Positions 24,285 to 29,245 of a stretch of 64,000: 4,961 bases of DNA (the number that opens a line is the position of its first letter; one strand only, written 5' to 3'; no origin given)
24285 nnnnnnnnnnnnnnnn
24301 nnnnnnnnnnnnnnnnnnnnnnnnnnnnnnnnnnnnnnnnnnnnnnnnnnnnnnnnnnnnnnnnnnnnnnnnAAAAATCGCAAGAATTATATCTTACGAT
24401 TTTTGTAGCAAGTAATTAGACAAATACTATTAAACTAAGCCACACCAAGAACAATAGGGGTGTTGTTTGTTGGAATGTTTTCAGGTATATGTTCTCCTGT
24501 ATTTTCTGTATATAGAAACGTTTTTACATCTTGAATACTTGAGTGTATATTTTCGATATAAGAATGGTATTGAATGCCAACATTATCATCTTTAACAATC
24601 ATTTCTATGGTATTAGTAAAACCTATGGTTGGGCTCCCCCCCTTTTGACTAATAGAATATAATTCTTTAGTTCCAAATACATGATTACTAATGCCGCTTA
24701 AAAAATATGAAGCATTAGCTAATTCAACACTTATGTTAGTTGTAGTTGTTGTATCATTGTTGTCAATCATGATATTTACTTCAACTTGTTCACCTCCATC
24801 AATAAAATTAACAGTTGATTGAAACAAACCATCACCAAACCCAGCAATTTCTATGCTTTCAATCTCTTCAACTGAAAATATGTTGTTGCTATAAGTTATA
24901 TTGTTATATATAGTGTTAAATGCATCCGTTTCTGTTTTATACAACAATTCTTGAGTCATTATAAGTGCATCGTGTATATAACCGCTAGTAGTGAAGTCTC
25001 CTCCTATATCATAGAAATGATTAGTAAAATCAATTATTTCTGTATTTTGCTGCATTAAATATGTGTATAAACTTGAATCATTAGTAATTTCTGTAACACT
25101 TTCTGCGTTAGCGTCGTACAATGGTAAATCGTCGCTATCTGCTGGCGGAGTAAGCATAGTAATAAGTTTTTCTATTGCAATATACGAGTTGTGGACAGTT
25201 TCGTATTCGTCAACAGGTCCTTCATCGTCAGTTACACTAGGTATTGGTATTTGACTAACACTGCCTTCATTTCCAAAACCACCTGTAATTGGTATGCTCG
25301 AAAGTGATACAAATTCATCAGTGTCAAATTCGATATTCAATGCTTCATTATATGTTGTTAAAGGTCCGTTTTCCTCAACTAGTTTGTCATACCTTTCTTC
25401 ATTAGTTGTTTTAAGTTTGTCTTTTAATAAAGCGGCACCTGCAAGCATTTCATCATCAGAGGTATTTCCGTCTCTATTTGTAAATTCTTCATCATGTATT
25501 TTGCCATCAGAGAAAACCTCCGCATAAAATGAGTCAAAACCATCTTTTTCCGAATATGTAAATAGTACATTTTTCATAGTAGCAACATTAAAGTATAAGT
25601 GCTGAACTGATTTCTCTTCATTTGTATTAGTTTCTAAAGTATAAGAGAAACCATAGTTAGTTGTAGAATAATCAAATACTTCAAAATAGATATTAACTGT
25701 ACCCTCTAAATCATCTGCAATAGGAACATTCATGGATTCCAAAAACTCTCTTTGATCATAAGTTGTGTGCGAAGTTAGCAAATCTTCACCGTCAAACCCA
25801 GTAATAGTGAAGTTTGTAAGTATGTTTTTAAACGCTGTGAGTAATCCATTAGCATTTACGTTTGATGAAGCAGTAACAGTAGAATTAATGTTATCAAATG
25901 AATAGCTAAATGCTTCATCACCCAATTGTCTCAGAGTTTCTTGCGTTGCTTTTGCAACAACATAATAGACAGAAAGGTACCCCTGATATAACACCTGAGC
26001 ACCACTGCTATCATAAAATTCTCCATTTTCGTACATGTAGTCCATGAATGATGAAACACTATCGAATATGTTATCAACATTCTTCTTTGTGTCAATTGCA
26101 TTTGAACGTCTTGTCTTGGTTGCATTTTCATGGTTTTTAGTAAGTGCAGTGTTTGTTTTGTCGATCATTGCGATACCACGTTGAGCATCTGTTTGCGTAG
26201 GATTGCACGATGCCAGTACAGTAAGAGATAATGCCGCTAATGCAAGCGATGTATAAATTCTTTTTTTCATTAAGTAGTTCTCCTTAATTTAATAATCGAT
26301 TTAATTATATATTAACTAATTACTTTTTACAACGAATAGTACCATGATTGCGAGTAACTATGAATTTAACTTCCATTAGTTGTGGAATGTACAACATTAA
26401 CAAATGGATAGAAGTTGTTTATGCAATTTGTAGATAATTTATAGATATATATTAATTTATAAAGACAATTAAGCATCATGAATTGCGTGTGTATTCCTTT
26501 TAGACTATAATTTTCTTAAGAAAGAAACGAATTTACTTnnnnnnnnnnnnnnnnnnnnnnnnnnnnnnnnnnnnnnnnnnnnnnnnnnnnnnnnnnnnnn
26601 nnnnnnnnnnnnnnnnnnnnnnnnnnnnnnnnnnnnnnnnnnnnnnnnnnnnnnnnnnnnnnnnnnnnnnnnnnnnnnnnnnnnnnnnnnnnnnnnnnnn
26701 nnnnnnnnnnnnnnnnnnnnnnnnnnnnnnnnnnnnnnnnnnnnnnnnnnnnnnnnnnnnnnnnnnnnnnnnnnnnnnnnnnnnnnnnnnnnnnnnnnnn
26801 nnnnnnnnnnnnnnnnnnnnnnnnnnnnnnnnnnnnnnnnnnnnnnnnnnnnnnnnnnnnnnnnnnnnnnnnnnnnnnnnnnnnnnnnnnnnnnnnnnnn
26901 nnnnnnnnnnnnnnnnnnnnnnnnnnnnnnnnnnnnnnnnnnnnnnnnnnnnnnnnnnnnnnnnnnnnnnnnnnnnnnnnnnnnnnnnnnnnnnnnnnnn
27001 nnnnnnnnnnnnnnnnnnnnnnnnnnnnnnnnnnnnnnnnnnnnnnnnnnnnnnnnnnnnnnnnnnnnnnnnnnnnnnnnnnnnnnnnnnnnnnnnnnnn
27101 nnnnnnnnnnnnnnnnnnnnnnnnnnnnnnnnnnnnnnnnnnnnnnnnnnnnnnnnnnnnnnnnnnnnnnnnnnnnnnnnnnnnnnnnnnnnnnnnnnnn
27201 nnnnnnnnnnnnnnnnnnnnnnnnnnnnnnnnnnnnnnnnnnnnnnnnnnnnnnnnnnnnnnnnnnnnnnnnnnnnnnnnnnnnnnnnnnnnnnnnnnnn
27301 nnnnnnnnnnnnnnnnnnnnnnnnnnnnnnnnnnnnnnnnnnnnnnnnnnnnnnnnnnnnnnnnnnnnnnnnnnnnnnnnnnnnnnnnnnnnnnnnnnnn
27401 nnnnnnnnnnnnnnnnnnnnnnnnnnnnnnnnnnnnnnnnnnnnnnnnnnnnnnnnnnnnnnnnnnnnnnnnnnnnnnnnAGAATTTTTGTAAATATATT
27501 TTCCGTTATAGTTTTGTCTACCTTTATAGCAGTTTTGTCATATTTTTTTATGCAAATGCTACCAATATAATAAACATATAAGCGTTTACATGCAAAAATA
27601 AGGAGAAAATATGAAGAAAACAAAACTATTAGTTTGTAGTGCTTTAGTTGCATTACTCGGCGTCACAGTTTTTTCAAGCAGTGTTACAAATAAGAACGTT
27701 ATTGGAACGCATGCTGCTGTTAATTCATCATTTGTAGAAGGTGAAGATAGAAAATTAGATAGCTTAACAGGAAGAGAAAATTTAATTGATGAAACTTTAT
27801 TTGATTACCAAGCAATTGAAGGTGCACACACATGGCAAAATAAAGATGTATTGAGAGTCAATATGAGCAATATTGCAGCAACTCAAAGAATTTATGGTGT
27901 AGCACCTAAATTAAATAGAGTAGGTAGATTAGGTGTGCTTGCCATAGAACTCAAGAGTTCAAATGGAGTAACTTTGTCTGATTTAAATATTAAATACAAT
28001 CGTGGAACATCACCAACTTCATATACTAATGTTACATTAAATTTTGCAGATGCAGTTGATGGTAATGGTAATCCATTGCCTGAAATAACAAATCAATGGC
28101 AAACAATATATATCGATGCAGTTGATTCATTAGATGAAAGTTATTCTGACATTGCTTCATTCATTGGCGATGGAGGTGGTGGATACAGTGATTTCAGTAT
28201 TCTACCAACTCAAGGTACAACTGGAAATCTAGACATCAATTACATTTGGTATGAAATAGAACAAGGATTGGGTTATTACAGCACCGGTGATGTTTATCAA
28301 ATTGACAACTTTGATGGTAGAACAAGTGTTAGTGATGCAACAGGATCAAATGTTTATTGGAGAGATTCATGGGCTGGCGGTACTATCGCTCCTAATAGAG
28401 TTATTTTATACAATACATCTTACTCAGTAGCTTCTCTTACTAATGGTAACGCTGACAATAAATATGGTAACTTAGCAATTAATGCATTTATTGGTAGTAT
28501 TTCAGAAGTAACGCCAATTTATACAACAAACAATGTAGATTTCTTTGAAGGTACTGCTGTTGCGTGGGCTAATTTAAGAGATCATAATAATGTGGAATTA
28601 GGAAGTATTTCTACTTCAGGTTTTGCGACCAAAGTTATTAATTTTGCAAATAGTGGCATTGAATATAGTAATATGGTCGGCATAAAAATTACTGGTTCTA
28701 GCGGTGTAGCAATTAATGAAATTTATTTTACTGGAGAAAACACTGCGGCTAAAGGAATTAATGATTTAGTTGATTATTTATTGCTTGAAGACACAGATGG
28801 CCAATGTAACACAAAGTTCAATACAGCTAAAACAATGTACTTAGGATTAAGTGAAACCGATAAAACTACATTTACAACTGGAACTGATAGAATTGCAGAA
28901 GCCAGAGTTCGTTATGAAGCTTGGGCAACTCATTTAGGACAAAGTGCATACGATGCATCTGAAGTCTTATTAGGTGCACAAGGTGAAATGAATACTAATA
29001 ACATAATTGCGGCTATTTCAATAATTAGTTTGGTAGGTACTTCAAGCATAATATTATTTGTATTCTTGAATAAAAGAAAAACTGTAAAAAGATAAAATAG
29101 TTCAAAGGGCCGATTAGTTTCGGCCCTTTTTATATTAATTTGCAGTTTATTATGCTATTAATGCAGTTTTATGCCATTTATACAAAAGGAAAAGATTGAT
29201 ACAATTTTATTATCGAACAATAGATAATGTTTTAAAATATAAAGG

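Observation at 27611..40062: Paralogous family of secreted surface proteins with repeated D-x-F-x-(G/N)-R modules; two are tail-anchored by a C-terminal TM helix plus basic tail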

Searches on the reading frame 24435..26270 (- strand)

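Call 3: search_protein_families(library=pfam, proteins=[window:24435-26270:-], max_evalue=0.1)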
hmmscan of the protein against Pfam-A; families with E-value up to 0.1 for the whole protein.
window:24435-26270:- (611 aa): 1 family
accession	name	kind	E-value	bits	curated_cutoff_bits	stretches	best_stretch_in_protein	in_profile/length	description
PF19194.5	DUF5869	-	0.071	13.4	25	0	194-287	34-122/159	Family of unknown function (DUF5869)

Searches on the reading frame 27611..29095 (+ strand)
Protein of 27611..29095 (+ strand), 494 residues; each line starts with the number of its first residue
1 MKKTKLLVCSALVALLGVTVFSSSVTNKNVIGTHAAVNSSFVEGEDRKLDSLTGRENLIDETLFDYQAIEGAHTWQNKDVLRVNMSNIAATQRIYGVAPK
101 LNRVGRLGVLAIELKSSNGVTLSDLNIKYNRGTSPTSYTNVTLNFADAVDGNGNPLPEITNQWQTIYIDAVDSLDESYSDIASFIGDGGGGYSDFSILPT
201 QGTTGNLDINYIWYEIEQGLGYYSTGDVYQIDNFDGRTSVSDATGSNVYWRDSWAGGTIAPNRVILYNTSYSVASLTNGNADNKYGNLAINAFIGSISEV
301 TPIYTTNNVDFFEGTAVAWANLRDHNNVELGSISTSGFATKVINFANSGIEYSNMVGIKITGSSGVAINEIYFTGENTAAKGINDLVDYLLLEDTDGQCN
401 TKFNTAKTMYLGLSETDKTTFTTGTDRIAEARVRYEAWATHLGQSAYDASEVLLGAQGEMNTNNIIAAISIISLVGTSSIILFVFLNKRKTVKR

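Call 3: search_protein_families(library=pfam, proteins=[window:27611-29095:+], max_evalue=0.1)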
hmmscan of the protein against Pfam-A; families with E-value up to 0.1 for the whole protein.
window:27611-29095:+ (494 aa): 0 families

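Call 10: search_protein_families(library=ncbifam, proteins=[window:27611-29095:+], max_evalue=1)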
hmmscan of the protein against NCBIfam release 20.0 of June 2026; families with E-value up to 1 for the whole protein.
window:27611-29095:+ (494 aa): 0 families

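Call 12: find_encoding_contigs(protein=window:27611-29095:+, flank=10000, max_places=4)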
Protein window:27611-29095:+ (494 aa): no gene with exactly this product is on record in the collection.

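Call 23: list_cluster_members(proteins=[window:27611-29095:+, window:29256-31226:+, window:37153-40062:+, window:34493-37126:+, window:47537-49795:+])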
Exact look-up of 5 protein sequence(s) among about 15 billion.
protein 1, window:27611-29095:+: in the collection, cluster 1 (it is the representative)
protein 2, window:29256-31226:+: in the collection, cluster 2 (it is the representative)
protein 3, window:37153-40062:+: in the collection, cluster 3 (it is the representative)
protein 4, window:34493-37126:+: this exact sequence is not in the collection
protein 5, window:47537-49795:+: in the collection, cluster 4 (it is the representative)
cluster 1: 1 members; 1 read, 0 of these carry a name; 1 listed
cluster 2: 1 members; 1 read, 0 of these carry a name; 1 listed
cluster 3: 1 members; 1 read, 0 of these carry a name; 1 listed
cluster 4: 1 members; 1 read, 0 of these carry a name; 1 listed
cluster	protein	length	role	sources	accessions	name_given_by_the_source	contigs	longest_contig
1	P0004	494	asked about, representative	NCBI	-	-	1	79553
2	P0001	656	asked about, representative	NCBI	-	-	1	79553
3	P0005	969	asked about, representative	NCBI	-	-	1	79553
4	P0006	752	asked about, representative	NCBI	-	-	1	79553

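Call 32: find_homologous_proteins(query=window:27611-29095:+, max_evalue=0.01)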
Query window:27611-29095:+ (494 aa): 2 proteins with E <= 0.01 among 8000 candidates.
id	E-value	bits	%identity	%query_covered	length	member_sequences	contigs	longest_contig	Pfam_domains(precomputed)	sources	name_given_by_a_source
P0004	0.0e+0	1082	100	100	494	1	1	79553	-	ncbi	-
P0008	7.8e-7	47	26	47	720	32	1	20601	-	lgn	-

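Call 41: search_protein_families(library=pfam, proteins=[P0008], max_evalue=0.1)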
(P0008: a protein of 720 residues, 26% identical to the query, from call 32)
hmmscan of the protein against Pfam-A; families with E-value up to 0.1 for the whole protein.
P0008 (720 aa): 0 families

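Call 57: predict_structure(alignment_id=A3)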
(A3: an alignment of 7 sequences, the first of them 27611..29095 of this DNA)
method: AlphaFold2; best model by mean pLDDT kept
length: 494 residues; sequences in the alignment: 7
mean_pLDDT: 66.1   pTM: 0.59
mean pLDDT of the five models: 66.1, 64.7, 64.0, 61.5, 55.7
residues with pLDDT >= 90: 97; 70-90: 186; 50-70: 39; < 50: 172
segments of 3 or more residues with pLDDT < 50: 1-38, 56-61, 102-105, 185-190, 377-494
pLDDT, mean of each block of 10 residues (from residue 1): 39 33 24 35 77 57 68 82 85 84 62 90 91 68 92 93 90 72 50 82 89 88 82 80 69 74 89 88 88 90 86 94 88 81 92 92 88 63 29 34 33 35 32 36 32 32 38 33 29 21
secondary structure, 60 per line:
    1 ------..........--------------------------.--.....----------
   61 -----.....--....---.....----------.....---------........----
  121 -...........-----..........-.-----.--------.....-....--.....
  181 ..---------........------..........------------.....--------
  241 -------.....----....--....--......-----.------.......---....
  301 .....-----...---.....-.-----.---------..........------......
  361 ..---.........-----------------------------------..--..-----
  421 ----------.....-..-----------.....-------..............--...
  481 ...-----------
elements in order: H7-16 E46-50 E66-70 E73-76 E80-84 E95-99 E109-116 E125-132 E138-144 E164-168 H170-173 H176-182 E192-199 E206-215 E228-232 E248-252 E257-260 E263-266 E269-274 E287-293 E297-305 E311-313 E339-344 H345-348 E355-362 E366-374 E431-435 E450-454 H462-468 E469-475 E478-483

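Call 59: fold_search(model_id=the predicted structure, library=pdb)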
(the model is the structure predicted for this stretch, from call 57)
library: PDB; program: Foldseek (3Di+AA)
matches with E <= 10: 1265; with E <= 0.001: 8
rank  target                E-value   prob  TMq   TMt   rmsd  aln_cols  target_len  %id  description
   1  9eui_Q                2.9e-05  0.89  0.15  0.10  24.8       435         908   11  Cryo-EM structure of Staphylococcus aureus bacteriophage phi812 baseplate in the post-contraction state - complete (released 2025-04-09)
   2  4xup_B                1.1e-04  0.99  0.18  0.27  22.9       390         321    8  Structure of the N-terminal CBM22-1-CBM22-2 tandem domain from Paenibacillus barcinonensis Xyn10C (released 2015-06-03)
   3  7u1j_A                1.1e-04  0.41  0.09  0.12  18.8       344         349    9  Crystal structure of Pisum sativum convicilin (released 2022-03-30)
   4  4xup_D                1.5e-04  0.99  0.18  0.26  23.8       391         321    8  Structure of the N-terminal CBM22-1-CBM22-2 tandem domain from Paenibacillus barcinonensis Xyn10C (released 2015-06-03)
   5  4xup_F                2.6e-04  0.98  0.19  0.27  26.0       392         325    8  Structure of the N-terminal CBM22-1-CBM22-2 tandem domain from Paenibacillus barcinonensis Xyn10C (released 2015-06-03)
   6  7kwb_A                5.3e-04  0.90  0.16  0.18  23.1       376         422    7  Surface glycan-binding protein B from Bacteroides thetaiotaomicron (released 2021-02-17)
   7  8w7n                  7.6e-04  0.54  0.13  0.07  21.8       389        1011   11  Crystal structure of the in-cell Cry1Aa purified from Bacillus thuringiensis (released 2024-03-06)
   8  8ofd                  9.3e-04  0.28  0.10  0.12  17.8       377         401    8  Crystal structure of beta-conglutin from Lupinus albus refined to 2.81 A (released 2023-06-14)
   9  6v7j_C                1.3e-03  0.28  0.11  0.13  15.8       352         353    7  The C2221 crystal form of canavalin at 173 K (released 2020-02-19)
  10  1ipk_B                1.3e-03  0.28  0.10  0.13  18.6       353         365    9  CRYSTAL STRUCTURES OF RECOMBINANT AND NATIVE SOYBEAN BETA-CONGLYCININ BETA HOMOTRIMERS (released 2002-05-16)
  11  4h3w_A                2.1e-03  0.47  0.12  0.17  22.1       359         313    7  Crystal structure of a putative secreted protein (BDI_1231) from Parabacteroides distasonis ATCC 8503 at 2.00 A resolu (released 2012-11-14)
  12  4yu6_A                3.4e-03  0.84  0.16  0.11  13.2       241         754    8  Crystal structure of Bacillus anthracis immune inhibitor A2 peptidase zymogen (released 2015-10-28)
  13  9euf_0                3.4e-03  0.47  0.14  0.07  23.7       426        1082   10  Cryo-EM structure of Staphylococcus aureus bacteriophage phi812 baseplate in the pre-contraction state - complete (released 2025-04-09)
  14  9h9a                  3.8e-03  0.69  0.17  0.09  20.6       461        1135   11  native structure of the full-length pesticidal protein Cry8Ba2, from crystals formed in vivo (form 1) (released 2025-12-03)
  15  4yu5_A                4.6e-03  0.87  0.20  0.15  16.8       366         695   10  Crystal structure of selenomethionine variant of Bacillus anthracis immune inhibitor A2 peptidase zymogen (released 2015-10-28)
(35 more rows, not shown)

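Call 72: find_encoding_contigs(protein=P0008, flank=10000, max_places=4)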
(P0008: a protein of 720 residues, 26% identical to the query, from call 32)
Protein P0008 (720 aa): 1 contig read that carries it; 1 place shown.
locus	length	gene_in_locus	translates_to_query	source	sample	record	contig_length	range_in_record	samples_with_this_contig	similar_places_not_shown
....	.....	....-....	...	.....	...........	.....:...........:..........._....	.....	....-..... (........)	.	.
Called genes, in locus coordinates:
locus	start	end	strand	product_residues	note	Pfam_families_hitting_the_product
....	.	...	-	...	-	?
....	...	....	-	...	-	-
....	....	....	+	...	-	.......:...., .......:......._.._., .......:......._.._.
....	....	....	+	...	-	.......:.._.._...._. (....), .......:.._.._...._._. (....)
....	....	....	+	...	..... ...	-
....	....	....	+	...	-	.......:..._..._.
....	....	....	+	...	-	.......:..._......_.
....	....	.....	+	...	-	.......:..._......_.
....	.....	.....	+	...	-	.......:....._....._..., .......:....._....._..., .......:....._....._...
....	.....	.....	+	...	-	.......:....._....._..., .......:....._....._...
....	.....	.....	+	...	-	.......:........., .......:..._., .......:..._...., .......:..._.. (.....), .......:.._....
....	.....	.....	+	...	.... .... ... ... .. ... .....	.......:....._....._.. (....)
